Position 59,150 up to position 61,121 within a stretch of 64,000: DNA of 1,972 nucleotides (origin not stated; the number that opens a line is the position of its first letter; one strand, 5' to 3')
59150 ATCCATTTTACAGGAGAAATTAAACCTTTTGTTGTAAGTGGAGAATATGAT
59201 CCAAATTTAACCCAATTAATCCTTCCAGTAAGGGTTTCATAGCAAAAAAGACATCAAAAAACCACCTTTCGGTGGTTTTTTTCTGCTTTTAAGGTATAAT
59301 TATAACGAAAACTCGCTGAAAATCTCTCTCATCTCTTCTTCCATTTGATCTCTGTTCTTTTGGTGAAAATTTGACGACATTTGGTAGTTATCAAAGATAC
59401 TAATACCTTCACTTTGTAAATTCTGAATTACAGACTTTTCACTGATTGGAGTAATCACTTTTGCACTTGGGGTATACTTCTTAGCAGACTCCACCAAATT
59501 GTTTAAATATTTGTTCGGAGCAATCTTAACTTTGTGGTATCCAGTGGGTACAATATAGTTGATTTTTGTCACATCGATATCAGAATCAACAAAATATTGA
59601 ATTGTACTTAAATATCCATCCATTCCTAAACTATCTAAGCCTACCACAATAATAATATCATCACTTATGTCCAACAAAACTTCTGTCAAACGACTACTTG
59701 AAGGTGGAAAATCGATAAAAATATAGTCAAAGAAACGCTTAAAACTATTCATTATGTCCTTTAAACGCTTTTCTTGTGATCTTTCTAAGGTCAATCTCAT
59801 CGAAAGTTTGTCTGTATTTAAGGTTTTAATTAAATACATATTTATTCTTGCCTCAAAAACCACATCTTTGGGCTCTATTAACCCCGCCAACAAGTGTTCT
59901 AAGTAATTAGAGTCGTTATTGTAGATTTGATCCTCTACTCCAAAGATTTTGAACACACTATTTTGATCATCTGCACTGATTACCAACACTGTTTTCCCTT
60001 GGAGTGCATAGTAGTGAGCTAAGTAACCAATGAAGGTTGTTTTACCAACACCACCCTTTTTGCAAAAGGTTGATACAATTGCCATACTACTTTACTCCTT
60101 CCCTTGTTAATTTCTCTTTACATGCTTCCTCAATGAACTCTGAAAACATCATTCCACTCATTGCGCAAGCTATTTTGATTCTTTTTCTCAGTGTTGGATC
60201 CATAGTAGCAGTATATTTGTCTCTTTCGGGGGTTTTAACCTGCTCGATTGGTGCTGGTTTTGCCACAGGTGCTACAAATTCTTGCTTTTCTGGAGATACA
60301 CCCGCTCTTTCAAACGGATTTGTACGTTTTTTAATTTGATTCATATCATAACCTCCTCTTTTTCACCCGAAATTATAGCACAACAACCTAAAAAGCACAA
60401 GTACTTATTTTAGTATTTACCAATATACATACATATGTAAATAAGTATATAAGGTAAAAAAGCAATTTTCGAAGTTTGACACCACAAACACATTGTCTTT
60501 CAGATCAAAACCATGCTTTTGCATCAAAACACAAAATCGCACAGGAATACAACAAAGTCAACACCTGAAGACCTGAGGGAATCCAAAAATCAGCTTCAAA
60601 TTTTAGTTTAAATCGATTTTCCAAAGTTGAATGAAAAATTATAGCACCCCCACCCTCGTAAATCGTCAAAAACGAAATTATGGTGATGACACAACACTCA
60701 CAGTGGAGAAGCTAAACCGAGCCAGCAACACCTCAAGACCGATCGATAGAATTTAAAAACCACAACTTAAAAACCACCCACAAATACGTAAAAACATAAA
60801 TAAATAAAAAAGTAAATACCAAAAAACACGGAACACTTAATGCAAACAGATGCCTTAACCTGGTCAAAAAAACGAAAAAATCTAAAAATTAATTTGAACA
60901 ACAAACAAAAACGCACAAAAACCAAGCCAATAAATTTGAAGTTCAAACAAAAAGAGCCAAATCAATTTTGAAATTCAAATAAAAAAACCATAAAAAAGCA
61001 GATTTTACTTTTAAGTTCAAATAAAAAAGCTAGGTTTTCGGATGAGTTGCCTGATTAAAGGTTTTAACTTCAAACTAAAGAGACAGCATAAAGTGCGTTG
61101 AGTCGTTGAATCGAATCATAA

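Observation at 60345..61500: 1.4-kb non-coding block with extreme A+C strand skew, palindrome-bearing direct repeats, duplicated promoter 12-mer and its own terminator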

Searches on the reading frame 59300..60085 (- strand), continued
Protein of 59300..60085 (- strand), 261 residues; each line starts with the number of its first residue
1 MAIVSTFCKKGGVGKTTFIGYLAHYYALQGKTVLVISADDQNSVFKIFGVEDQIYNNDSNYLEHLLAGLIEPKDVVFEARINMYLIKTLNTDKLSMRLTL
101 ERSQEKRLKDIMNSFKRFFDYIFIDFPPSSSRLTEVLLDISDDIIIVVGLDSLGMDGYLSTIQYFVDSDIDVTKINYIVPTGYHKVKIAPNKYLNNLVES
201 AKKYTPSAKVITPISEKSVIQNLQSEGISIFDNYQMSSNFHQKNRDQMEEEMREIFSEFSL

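Call 71: search_dna_similar(query=window:59300-60085:-, collection=plasmids, mode=protein, max_rows=15)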
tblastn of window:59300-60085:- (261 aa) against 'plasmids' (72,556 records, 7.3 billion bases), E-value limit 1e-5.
Records with a match: 265; places in all: 267; records where one place covers at least 80% of the query: 8.
Best place of each record, by identity: <60% 265.
By first word of the organism name: Pseudosulfitobacter 47; Enterococcus 37; Lactiplantibacillus 18; Lacticaseibacillus 16; Clostridium 14; Agrobacterium 14; Rhizobium 9; Exiguobacterium 7; Sinorhizobium 7; Leptospira 6; and 56 more.
By predicted mobility (MOB-suite, as given by PLSDB): non-mobilizable 140; conjugative 71; mobilizable 54.
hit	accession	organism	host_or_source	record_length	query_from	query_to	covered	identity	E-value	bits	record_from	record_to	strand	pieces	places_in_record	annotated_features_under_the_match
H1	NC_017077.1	Selenomonas ruminantium subsp. lactilytica TAM6421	-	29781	9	231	85%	30.5%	3e-7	59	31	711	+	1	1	ParA family protein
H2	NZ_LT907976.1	Pseudodesulfovibrio profundus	-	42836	1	239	92%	27.6%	9e-6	54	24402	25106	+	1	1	ParA family protein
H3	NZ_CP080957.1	Rhodococcus opacus PD630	cell culture,environmental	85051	2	234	89%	27.8%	2e-7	59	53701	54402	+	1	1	ParA family protein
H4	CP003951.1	Rhodococcus opacus PD630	-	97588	2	234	89%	27.8%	2e-7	59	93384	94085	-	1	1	Sporulation initiation inhibitor protein soj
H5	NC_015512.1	Haliscomenobacter hydrossis DSM 1100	activated sludge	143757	3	252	96%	25.2%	6e-6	55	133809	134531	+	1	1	AAA family ATPase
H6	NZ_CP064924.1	Acaryochloris marina S15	cell culture,surface of Pikea pinnata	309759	3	230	87%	25.0%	1e-6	57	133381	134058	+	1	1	AAA family ATPase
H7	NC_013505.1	Lactobacillus johnsonii FI9785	-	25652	10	197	72%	29.6%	9e-6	54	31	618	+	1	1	AAA family ATPase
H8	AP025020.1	Calothrix sp. PCC 7716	-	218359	3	237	90%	23.5%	2e-6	56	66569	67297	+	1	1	CobQ/CobB/MinD/ParA nucleotide binding domain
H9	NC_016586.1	Azospirillum lipoferum 4B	-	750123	3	227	86%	24.2%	2e-6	56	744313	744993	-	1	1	AAA family ATPase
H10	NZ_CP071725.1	Acaryochloris sp. 'Moss Beach'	culture,intertidal zone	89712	1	134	51%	36.7%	6e-11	69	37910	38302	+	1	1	ParA family protein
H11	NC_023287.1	Exiguobacterium sp. S3-2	-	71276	1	133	51%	34.7%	5e-6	55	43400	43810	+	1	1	ParA family protein | hypothetical protein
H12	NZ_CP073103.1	Exiguobacterium alkaliphilum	cell culture,soil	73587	1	133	51%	34.7%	5e-6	55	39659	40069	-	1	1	ParA family protein | hypothetical protein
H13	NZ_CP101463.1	Exiguobacterium aurantiacum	water,poultry farm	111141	1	133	51%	34.7%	6e-6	54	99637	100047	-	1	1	ParA family protein | DUF3102 domain-containing protein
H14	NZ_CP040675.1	Exiguobacterium mexicanum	ocean sediment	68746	1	133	51%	34.7%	6e-6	54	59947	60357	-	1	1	ParA family protein | hypothetical protein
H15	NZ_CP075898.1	Exiguobacterium acetylicum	cell culture,litchi pericarp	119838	4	133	50%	35.5%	3e-7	59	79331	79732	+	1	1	ParA family protein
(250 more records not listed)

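Call 80: search_protein_families(library=phrogs, proteins=[window:59300-60085:-], max_evalue=0.01)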
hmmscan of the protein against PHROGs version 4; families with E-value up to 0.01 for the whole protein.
window:59300-60085:- (261 aa): 3 families
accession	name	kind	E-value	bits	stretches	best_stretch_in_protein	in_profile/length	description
phrog_164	-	DNA, RNA and nucleotide metabolism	1.6e-28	101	1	1-254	224-464/500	ParA-like partition protein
phrog_10430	-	unknown function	8.6e-05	22.6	1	5-40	335-370/536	-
phrog_19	-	DNA, RNA and nucleotide metabolism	0.0052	16.7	0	12-37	363-388/621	DnaB-like replicative helicase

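Call 94: search_protein_families(library=padloc, proteins=[window:59300-60085:-], max_evalue=0.001)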
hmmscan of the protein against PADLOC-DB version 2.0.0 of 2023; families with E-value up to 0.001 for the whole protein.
window:59300-60085:- (261 aa): 1 family
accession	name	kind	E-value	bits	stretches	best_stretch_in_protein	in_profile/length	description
PDLC04559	PDC-M28B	-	0.00011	19.5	1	5-39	132-166/438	-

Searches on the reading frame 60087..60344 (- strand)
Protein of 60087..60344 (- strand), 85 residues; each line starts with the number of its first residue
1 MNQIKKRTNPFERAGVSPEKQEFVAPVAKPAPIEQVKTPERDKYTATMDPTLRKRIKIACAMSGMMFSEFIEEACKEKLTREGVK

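Call 12: search_protein_families(library=pfam, proteins=[window:60087-60344:-], max_evalue=0.1)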
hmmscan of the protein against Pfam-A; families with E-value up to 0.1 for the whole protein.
window:60087-60344:- (85 aa): 3 families
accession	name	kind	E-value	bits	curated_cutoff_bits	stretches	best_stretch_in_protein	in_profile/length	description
PF23807.1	RHH_10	-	0.00026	21.7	27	1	47-73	29-55/84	Ribbon-helix-helix protein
PF21432.3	56B_RHH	-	0.02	15.3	27.2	1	52-79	3-30/32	56B-like, Ribbon-helix-helix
PF00453.23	Ribosomal_L20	-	0.07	13.7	30.8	1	38-77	45-84/107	Ribosomal protein L20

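Call 13: search_protein_families(library=ncbifam, proteins=[window:60087-60344:-], max_evalue=0.1)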
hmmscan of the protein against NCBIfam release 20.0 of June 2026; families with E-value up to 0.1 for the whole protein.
window:60087-60344:- (85 aa): 1 family
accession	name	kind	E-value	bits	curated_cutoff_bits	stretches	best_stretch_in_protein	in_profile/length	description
NF041551.1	YlcI_YnfO_N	subfamily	0.052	13.6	30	1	67-82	27-42/42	YlcI/YnfO family protein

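Call 36: search_solved_structures(query=window:60087-60344:-, max_evalue=10)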
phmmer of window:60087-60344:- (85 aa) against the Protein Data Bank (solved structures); distinct sequences matched with E-value up to 10: 6.
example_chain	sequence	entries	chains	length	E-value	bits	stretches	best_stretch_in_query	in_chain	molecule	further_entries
2kel_A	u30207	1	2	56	0.0011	23.1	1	37-81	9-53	Uncharacterized protein 56B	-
6sdw_A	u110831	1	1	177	0.0064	20.6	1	3-56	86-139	Double-stranded RNA-binding protein Staufen homolog 1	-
6htu_A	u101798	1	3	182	0.0067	20.6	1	3-56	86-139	Double-stranded RNA-binding protein Staufen homolog 1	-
4v83_BD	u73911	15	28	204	1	13.6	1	27-48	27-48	50S ribosomal protein L3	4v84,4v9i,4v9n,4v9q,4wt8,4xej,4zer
4v68_BE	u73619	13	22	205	1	13.6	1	27-48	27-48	50S ribosomal protein L3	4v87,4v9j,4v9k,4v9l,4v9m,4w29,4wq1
10px_1E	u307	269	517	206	1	13.6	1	27-48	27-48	50S ribosomal protein L3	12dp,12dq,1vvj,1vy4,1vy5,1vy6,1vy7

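Call 37: find_homologous_proteins(query=window:60087-60344:-, max_evalue=0.001)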
Query window:60087-60344:- (85 aa): 30 proteins with E <= 0.001 among 30 candidates.
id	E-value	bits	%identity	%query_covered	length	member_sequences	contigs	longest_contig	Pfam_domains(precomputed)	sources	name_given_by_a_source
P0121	9.6e-48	177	99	100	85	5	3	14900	-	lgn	-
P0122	6.2e-37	143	81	100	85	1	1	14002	-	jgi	jgi:hypothetical protein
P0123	1.5e-35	139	78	100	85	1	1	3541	-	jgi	jgi:hypothetical protein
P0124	4.9e-30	121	72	100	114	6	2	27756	-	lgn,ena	-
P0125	2.0e-26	110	65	100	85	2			-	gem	-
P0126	6.1e-17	80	54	99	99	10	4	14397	-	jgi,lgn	jgi:hypothetical protein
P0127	1.2e-16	79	46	99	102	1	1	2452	-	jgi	jgi:hypothetical protein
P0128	2.4e-16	78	65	67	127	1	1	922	-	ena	-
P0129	6.9e-16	76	66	62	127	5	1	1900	-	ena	-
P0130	2.1e-15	75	52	99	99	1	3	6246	-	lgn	-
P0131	2.2e-15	75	55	78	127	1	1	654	-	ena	-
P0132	6.6e-15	73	43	98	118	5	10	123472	-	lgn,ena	-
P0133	1.2e-14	72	49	99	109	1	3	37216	-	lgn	-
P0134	1.4e-14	72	71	53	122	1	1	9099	-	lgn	-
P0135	1.3e-13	69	76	53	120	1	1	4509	PF07764.19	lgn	-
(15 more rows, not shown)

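Call 39: search_protein_families(library=pfam, alignment_id=A3, max_evalue=0.01)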
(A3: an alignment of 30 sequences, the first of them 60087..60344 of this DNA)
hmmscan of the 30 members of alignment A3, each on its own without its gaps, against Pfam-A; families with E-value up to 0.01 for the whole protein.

A. member 1, window:60087-60344:- (85 aa): 1 family
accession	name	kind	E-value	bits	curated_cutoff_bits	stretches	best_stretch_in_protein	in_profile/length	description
PF23807.1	RHH_10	-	0.00026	21.7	27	1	47-73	29-55/84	Ribbon-helix-helix protein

B. families by the number of members that match (of 30 scanned): 6 families
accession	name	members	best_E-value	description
PF07764.18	Omega_Repress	7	5.7e-06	Omega Transcriptional Repressor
PF21432.3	56B_RHH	7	0.00038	56B-like, Ribbon-helix-helix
PF23807.1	RHH_10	6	0.00026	Ribbon-helix-helix protein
PF25779.1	Tubulin-bind_CPAP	1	0.001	CPAP, tubulin-binding region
PF00453.23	Ribosomal_L20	1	0.0029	Ribosomal protein L20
PF25671.1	T4_Tape_measure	1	0.0084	Phage T4-tail tape measure protein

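Call 41: search_solved_structures(query=A3, max_evalue=10, show_alignments=2)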
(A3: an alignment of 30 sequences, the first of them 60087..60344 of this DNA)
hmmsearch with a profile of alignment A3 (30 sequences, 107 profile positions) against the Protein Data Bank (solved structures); distinct sequences matched with E-value up to 10: 4.
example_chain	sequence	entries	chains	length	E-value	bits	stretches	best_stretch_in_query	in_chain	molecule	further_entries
2kel_A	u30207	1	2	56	4.1e-06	30.8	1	54-103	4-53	Uncharacterized protein 56B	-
3jbw_A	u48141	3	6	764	0.47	14.5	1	7-85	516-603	V(D)J recombination-activating protein 1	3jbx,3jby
6dbi_C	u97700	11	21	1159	0.89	13.6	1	7-85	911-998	Recombination activating gene 1 - MBP chimera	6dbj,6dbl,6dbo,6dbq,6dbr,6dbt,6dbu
6dbv_A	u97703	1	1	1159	0.89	13.6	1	7-85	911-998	Recombination activating gene 1 - MBP chimera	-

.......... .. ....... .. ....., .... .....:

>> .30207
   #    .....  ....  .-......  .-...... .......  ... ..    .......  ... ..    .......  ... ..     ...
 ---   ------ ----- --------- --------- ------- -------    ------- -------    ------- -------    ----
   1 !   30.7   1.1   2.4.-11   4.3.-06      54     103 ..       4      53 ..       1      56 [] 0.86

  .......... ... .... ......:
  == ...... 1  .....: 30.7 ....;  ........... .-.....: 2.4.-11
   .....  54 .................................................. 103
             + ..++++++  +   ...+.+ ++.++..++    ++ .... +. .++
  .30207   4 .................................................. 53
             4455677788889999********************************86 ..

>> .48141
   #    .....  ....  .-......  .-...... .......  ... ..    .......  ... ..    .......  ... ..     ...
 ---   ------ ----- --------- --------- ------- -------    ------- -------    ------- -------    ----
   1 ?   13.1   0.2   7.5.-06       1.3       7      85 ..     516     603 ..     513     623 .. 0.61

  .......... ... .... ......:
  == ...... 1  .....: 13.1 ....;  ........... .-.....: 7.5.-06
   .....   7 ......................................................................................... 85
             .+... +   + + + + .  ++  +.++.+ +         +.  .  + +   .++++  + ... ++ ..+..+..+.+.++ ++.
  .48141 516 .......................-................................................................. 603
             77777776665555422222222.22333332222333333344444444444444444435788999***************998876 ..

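Call 46: predict_structure(alignment_id=A3)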
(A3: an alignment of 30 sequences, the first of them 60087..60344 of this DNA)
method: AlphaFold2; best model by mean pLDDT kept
length: 85 residues; sequences in the alignment: 30
mean_pLDDT: 72.0   pTM: 0.42
mean pLDDT of the five models: 72.0, 71.6, 71.4, 69.7, 68.9
residues with pLDDT >= 90: 13; 70-90: 30; 50-70: 35; < 50: 7
segments of 3 or more residues with pLDDT < 50: none
pLDDT, mean of each block of 10 residues (from residue 1): 64 53 54 58 78 91 91 87 71
secondary structure, 60 per line:
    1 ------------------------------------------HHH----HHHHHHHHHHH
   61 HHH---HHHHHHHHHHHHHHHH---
elements in order: H50-63 H67-82

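Call 50: fold_search(model_id=the predicted structure, library=pdb)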
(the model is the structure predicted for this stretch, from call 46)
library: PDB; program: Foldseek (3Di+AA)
matches with E <= 10: 22; with E <= 0.001: 0
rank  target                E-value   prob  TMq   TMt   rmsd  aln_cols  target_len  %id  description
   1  6iya_A                1.9e+00  0.84  0.41  0.70   0.8        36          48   19  Structure of the DNA binding domain of antitoxin CopASO (released 2019-01-16)
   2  6iya_C                2.3e+00  0.80  0.41  0.74   0.8        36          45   19  Structure of the DNA binding domain of antitoxin CopASO (released 2019-01-16)
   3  8ypj_A                2.3e+00  0.44  0.39  0.60   4.2        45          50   24  Cyrstal structure of the MazE-mt10 Antitoxin from Mycobacterium tuberculosis (released 2024-05-15)
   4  2rbf_A                2.8e+00  0.63  0.39  0.69   1.3        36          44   25  Structure of the ribbon-helix-helix domain of Escherichia coli PutA (PutA52) complexed with operator DNA (O2) (released 2008-07-29)
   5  1p94_MODEL_1_A        3.2e+00  0.51  0.37  0.41   1.3        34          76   24  NMR Structure of ParG symmetric dimer (released 2004-01-13)
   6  8u12_A                3.4e+00  0.35  0.40  0.62   3.6        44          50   25  Crystal Structure of Antitoxin Protein Rv0298 of Type II Toxin-antitoxin Systems from Mycobacterium tuberculosis (released 2023-09-27)
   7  1qtg_A                4.2e+00  0.33  0.42  0.61   2.9        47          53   11  AVERAGED NMR MODEL OF SWITCH ARC, A DOUBLE MUTANT OF ARC REPRESSOR (released 1999-07-12)
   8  1myl_A                5.2e+00  0.35  0.37  0.63   1.6        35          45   17  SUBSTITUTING HYDROPHOBIC RESIDUES FOR A BURIED SALT BRIDGE ENHANCES PROTEIN STABILITY BUT DOES NOT REDUCE CONFORMATION (released 1995-01-26)
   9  2ld7_MODEL_1_A        6.0e+00  0.03  0.16  0.15   9.4        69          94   17  Solution structure of the mSin3A PAH3-SAP30 SID complex (released 2011-06-15)
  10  7etr_B                6.8e+00  0.35  0.40  0.47   0.9        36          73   19  Crystal structure of SO_1444-SO_1445 complex from Shewanella oneidensis (released 2022-03-23)
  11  2zc2_A                6.8e+00  0.10  0.29  0.32   5.1        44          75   20  Crystal structure of DnaD-like replication protein from Streptococcus mutans UA159, gi 24377835, residues 127-199 (released 2007-12-25)
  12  6ajm_C                7.3e+00  0.21  0.35  0.37   1.6        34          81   18  Crystal structure of apo AtaTR (released 2019-01-02)
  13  7nyw_I                7.3e+00  0.20  0.35  0.23   2.2        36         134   19  Cryo-EM structure of the MukBEF-MatP-DNA head module (released 2021-07-07)
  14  5x3t_A                7.3e+00  0.18  0.37  0.44   2.8        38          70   24  VapBC from Mycobacterium tuberculosis (released 2017-06-07)
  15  2jxg_A                7.3e+00  0.11  0.28  0.45   3.1        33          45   24  Solution Structure of the DNA Binding domain of Proline Utilization A (PutA) (released 2008-02-19)
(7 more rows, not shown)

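Call 61: find_encoding_contigs(protein=P0122, flank=4000, max_places=2)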
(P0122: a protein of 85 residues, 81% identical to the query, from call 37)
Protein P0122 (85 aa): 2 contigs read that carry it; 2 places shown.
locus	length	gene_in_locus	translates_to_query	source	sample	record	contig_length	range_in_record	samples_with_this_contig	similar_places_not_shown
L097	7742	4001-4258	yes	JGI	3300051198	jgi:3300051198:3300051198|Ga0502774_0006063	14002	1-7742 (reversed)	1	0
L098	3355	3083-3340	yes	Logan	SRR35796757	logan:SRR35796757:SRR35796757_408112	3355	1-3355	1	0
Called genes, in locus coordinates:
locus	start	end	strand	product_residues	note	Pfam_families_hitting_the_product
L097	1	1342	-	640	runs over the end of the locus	PF02518:HATPase_c, PF00204:DNA_gyraseB, PF01751:Toprim, PF00986:DNA_gyraseB_C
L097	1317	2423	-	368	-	PF02463:SMC_N, PF13175:AAA_15, PF13476:AAA_23 (weak), PF02463:SMC_N (weak)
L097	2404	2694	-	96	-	PF13275:S4_2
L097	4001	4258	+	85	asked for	-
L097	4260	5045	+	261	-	PF01656:CbiA, PF02374:ArsA_ATPase (weak), PF06564:CBP_BcsQ (faint), PF13614:AAA_31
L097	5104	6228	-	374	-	PF00712:DNA_pol3_beta, PF02767:DNA_pol3_beta_2, PF02768:DNA_pol3_beta_3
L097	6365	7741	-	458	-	?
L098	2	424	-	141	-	?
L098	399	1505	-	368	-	PF02463:SMC_N, PF13175:AAA_15, PF13476:AAA_23 (weak), PF02463:SMC_N (weak)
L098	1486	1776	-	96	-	PF13275:S4_2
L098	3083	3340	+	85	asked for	-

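Call 62: find_encoding_contigs(protein=P0124, flank=4000, max_places=2)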
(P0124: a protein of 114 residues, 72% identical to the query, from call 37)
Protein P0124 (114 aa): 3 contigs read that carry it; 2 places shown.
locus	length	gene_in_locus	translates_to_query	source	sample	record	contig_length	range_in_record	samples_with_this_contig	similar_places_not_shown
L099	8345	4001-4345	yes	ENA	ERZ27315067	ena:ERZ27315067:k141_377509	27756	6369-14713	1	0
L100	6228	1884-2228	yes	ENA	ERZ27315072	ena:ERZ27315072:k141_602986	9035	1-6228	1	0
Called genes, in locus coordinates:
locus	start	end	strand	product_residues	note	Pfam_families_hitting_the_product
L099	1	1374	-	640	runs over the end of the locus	PF02518:HATPase_c, PF00204:DNA_gyraseB, PF01751:Toprim, PF00986:DNA_gyraseB_C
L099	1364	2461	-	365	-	PF02463:SMC_N, PF13175:AAA_15 (weak), PF13476:AAA_23, PF13304:AAA_21 (faint)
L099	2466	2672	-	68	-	PF13275:S4_2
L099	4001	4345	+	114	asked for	-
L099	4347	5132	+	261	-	PF01656:CbiA, PF02374:ArsA_ATPase (weak), PF06564:CBP_BcsQ (faint), PF13614:AAA_31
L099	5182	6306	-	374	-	PF00712:DNA_pol3_beta, PF02767:DNA_pol3_beta_2, PF02768:DNA_pol3_beta_3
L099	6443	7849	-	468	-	PF00308:Bac_DnaA, PF01695:IstB_IS21 (weak), PF00004:AAA (weak), PF08299:Bac_DnaA_C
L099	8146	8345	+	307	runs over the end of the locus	-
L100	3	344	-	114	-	?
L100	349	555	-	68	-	PF13275:S4_2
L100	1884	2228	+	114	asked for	-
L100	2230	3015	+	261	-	PF01656:CbiA, PF02374:ArsA_ATPase (weak), PF06564:CBP_BcsQ (faint), PF13614:AAA_31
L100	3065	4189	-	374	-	PF00712:DNA_pol3_beta, PF02767:DNA_pol3_beta_2, PF02768:DNA_pol3_beta_3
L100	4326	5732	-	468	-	PF00308:Bac_DnaA, PF01695:IstB_IS21 (weak), PF00004:AAA (weak), PF08299:Bac_DnaA_C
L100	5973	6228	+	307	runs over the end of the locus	-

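Call 63: find_encoding_contigs(protein=P0123, flank=4000, max_places=2)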
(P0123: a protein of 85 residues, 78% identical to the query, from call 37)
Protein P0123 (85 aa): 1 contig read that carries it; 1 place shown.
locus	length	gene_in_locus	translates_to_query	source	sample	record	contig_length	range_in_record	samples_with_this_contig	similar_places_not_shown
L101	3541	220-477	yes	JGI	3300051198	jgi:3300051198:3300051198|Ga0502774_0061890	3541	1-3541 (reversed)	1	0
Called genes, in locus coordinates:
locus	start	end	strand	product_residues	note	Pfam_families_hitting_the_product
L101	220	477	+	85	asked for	-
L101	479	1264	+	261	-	PF01656:CbiA, PF02374:ArsA_ATPase (weak), PF06564:CBP_BcsQ (weak), PF10609:ParA (faint), PF13614:AAA_31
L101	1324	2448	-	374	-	PF00712:DNA_pol3_beta, PF02767:DNA_pol3_beta_2, PF02768:DNA_pol3_beta_3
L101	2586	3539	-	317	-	?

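Call 72: search_dna_similar(query=window:60087-60344:-, collection=plasmids, mode=protein, max_rows=15, max_evalue=0.01)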
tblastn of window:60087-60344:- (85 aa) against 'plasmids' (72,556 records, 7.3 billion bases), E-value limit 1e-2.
No match.

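Call 80: search_protein_families(library=phrogs, proteins=[window:60087-60344:-], max_evalue=0.01)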
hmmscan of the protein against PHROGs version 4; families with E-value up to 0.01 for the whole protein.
window:60087-60344:- (85 aa): 3 families
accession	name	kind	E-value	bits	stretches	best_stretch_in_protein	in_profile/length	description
phrog_1016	-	unknown function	2.1e-05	26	1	45-73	34-62/90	-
phrog_29293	-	unknown function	0.00014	23.4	1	26-77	35-86/94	-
phrog_582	-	transcription regulation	0.0042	18.4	1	36-82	52-98/105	Arc-like repressor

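Call 85: search_protein_representatives(alignment_id=A3)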
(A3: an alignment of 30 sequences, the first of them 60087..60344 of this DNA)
Query: 30 sequences, 107 profile positions. Proteins with E-value up to 0.001 (for the whole library): 74; up to 1e-10: 63; up to 1e-30: 6. The best 74 are listed.
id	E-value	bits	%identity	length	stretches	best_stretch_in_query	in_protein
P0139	4.2e-35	137.0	-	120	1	2-107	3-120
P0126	3.5e-34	134.0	-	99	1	1-107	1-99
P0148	7.4e-32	126.5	-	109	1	4-107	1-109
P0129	2.7e-31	124.7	-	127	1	1-107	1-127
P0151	5.9e-31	123.6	-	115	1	1-107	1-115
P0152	6.6e-31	123.4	-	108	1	1-106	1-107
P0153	8.3e-30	119.9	-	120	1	1-107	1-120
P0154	1.5e-29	119.1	-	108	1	1-107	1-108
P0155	3.4e-29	117.9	-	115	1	4-106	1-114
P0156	5.2e-29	117.3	-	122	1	1-105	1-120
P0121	1.0e-28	116.4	-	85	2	48-107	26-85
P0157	1.1e-28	116.3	-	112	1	4-106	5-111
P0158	1.2e-28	116.1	-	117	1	3-105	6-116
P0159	4.6e-28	114.3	-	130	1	1-105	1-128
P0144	4.0e-27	111.3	-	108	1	31-107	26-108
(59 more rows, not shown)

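Call 87: find_related_loci(query=A3, collection=viral_contigs, flank=5000)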
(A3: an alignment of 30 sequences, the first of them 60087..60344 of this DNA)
Query A3 (85 aa) in viral_contigs; peptide patterns used: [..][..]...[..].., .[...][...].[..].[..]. (x = any residue, [..] = any of these).
149 stretches matched a pattern, but none encodes a relative of the query by tblastn (E <= 1e-3).

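Call 94: search_protein_families(library=padloc, proteins=[window:60087-60344:-], max_evalue=0.001)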
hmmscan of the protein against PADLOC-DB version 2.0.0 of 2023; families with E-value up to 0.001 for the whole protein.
window:60087-60344:- (85 aa): 0 families

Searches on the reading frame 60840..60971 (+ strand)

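Call 79: search_protein_families(library=pfam, proteins=[window:60840-60971:+], max_evalue=0.1)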
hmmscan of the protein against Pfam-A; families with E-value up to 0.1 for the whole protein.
window:60840-60971:+ (43 aa): 1 family
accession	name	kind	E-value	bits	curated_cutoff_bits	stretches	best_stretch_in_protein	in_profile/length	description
PF12182.14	DUF3642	-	0.063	14.2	22.7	1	3-33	20-49/93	Bacterial lipoprotein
